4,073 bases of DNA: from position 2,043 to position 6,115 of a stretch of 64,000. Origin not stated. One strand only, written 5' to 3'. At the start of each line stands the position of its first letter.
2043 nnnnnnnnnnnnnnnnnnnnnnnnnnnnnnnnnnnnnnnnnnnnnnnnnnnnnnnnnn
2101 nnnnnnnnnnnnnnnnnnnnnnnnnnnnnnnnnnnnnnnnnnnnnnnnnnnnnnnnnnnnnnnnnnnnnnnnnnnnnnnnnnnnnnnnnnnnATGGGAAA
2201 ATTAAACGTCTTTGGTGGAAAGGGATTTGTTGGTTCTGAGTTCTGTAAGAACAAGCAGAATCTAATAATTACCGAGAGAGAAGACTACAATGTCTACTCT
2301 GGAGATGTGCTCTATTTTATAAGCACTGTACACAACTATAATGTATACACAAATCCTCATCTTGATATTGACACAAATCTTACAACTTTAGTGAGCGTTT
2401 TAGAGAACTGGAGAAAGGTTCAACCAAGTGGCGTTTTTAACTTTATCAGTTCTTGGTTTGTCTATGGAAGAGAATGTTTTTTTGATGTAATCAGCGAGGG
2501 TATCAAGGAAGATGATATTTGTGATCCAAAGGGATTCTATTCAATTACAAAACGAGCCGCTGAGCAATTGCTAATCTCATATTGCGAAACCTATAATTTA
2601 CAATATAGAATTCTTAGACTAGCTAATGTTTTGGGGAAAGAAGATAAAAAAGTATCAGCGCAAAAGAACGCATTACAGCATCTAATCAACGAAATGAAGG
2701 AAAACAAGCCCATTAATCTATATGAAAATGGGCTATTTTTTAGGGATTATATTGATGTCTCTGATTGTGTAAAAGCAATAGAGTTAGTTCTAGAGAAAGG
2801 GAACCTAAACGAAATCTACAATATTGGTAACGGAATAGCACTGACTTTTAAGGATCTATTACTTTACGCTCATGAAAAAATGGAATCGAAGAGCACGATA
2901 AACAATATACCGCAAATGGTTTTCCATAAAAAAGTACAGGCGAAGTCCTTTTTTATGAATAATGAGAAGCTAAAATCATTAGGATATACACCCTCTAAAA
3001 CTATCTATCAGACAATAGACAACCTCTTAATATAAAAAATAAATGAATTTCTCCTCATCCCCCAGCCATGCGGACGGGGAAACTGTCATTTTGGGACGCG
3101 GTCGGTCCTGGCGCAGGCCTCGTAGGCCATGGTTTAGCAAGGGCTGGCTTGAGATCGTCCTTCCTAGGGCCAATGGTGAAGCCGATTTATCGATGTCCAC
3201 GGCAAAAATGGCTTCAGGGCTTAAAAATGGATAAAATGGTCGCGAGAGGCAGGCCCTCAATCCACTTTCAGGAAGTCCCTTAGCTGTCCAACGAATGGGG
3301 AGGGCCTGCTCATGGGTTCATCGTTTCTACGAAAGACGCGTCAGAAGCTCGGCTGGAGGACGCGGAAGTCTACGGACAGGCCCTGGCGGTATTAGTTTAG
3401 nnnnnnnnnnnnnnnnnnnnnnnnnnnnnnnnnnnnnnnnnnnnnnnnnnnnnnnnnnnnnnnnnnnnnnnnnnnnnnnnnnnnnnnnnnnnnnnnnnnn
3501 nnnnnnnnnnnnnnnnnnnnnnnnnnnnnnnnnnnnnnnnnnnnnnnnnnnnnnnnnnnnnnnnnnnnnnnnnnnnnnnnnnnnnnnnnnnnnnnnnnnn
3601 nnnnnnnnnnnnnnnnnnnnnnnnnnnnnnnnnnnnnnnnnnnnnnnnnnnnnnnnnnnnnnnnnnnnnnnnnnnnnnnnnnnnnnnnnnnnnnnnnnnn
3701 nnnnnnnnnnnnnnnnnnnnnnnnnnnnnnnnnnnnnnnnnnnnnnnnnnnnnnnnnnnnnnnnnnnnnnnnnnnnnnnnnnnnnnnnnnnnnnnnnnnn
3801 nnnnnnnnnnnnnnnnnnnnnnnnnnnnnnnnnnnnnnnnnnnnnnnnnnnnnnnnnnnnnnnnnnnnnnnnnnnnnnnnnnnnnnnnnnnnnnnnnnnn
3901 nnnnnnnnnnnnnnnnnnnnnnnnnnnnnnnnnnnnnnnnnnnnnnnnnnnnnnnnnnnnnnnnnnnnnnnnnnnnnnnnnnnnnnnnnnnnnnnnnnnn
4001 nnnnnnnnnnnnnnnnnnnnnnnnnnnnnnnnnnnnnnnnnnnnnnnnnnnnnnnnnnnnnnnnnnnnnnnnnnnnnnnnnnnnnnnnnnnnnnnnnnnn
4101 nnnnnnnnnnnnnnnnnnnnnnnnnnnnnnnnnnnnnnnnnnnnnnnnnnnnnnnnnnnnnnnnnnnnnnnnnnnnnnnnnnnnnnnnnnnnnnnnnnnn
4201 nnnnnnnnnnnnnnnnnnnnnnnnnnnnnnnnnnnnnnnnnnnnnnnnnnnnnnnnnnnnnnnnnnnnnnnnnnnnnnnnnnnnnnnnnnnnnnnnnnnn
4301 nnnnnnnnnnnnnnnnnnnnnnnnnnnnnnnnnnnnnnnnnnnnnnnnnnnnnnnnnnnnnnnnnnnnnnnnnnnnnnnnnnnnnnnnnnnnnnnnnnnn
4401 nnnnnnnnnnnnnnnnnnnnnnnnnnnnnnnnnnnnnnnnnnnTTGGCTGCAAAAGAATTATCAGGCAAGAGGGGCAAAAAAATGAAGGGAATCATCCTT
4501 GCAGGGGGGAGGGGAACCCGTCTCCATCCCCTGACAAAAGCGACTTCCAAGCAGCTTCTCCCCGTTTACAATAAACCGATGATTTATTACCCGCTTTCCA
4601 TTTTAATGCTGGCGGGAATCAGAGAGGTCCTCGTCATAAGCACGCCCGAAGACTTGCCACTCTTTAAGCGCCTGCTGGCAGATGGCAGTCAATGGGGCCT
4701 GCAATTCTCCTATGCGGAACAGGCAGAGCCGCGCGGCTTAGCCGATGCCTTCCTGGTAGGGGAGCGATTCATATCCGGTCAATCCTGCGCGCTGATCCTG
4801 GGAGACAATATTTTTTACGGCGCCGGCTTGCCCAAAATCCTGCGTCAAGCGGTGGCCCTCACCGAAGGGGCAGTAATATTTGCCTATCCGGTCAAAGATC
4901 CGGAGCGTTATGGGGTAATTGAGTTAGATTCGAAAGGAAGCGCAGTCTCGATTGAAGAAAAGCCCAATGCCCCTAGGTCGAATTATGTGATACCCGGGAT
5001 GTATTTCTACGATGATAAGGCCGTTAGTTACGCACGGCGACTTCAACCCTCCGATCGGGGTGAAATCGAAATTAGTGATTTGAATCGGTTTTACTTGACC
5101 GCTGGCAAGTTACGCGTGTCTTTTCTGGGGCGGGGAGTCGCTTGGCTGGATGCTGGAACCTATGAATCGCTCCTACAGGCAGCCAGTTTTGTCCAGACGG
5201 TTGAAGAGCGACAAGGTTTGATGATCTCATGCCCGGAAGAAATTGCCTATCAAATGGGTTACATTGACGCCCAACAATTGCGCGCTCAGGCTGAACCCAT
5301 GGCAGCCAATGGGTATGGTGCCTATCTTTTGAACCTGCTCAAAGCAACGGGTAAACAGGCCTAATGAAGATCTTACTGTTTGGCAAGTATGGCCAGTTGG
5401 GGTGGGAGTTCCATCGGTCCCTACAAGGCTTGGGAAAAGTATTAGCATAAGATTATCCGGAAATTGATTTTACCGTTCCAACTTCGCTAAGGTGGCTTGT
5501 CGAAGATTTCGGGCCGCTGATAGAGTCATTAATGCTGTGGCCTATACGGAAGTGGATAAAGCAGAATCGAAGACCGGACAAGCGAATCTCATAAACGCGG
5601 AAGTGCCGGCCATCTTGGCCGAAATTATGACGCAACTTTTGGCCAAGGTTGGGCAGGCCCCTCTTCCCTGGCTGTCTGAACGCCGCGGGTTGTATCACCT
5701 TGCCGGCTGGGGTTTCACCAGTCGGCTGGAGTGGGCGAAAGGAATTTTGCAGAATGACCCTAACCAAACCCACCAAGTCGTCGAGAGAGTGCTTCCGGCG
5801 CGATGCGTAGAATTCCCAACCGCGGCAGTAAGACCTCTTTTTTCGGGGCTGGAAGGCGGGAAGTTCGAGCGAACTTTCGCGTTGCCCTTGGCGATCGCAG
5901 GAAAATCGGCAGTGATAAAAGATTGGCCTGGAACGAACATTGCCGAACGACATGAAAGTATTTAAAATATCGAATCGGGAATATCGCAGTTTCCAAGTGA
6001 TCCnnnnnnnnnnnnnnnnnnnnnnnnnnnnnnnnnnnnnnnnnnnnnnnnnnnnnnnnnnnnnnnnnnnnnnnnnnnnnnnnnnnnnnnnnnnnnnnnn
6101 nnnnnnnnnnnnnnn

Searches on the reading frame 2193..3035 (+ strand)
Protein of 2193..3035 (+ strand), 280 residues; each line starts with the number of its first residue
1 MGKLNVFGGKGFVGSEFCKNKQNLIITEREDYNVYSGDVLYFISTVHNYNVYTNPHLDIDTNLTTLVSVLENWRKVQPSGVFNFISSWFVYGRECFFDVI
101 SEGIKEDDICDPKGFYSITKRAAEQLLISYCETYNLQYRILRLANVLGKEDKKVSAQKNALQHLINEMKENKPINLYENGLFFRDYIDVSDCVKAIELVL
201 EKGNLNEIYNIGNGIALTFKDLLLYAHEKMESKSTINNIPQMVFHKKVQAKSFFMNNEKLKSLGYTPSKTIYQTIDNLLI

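Call 11: search_protein_families(library=pfam, proteins=[window:2193-3035:+], max_evalue=0.0001)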
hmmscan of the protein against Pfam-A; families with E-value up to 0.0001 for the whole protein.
window:2193-3035:+ (280 aa): 4 families
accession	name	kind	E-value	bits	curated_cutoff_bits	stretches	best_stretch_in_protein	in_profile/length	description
PF01370.27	Epimerase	-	8.2e-29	101.1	20.9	1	53-212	82-240/240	NAD dependent epimerase/dehydratase family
PF16363.11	GDP_Man_Dehyd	-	4.7e-19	69.5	27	1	52-276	92-330/332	GDP-mannose 4,6 dehydratase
PF04321.23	RmlD_sub_bind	-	4.2e-05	23.2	27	0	101-178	110-177/287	RmlD substrate binding domain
PF07993.18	NAD_binding_4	-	4.2e-05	23.2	20.1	1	60-179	110-241/258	Male sterility protein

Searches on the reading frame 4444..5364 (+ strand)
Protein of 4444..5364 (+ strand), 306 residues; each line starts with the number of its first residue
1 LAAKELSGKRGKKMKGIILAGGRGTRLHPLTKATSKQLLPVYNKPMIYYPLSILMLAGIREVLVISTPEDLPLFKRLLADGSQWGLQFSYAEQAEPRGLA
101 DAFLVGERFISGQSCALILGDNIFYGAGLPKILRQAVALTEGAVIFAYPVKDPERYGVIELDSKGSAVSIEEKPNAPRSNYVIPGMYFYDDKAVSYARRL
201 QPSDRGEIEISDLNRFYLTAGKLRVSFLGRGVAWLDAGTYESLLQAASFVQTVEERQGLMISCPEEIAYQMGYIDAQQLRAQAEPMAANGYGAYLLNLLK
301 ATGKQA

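Call 11: search_protein_families(library=pfam, proteins=[window:4444-5364:+], max_evalue=0.0001)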
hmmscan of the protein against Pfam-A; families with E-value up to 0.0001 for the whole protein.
window:4444-5364:+ (306 aa): 2 families
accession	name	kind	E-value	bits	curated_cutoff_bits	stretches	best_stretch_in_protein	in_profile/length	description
PF00483.29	NTP_transferase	-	2.8e-70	237.1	21.2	1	15-251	1-243/245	Nucleotidyl transferase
PF12804.13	NTP_transf_3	-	4.3e-11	43.7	27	1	16-147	1-121/160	MobA-like NTP transferase domain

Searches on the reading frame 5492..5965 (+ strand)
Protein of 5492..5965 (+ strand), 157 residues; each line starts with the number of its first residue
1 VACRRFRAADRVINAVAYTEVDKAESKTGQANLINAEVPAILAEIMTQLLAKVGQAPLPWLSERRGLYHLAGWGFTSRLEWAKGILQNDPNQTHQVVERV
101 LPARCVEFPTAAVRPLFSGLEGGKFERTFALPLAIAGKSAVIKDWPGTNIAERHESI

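Call 77: search_protein_families(library=pfam, proteins=[window:5492-5965:+], max_evalue=0.001)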
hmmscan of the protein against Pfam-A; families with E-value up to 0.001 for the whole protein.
window:5492-5965:+ (157 aa): 1 family
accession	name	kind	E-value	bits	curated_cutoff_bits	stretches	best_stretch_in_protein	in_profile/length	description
PF04321.23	RmlD_sub_bind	-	4.9e-17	62.4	27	2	42-133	189-271/287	RmlD substrate binding domain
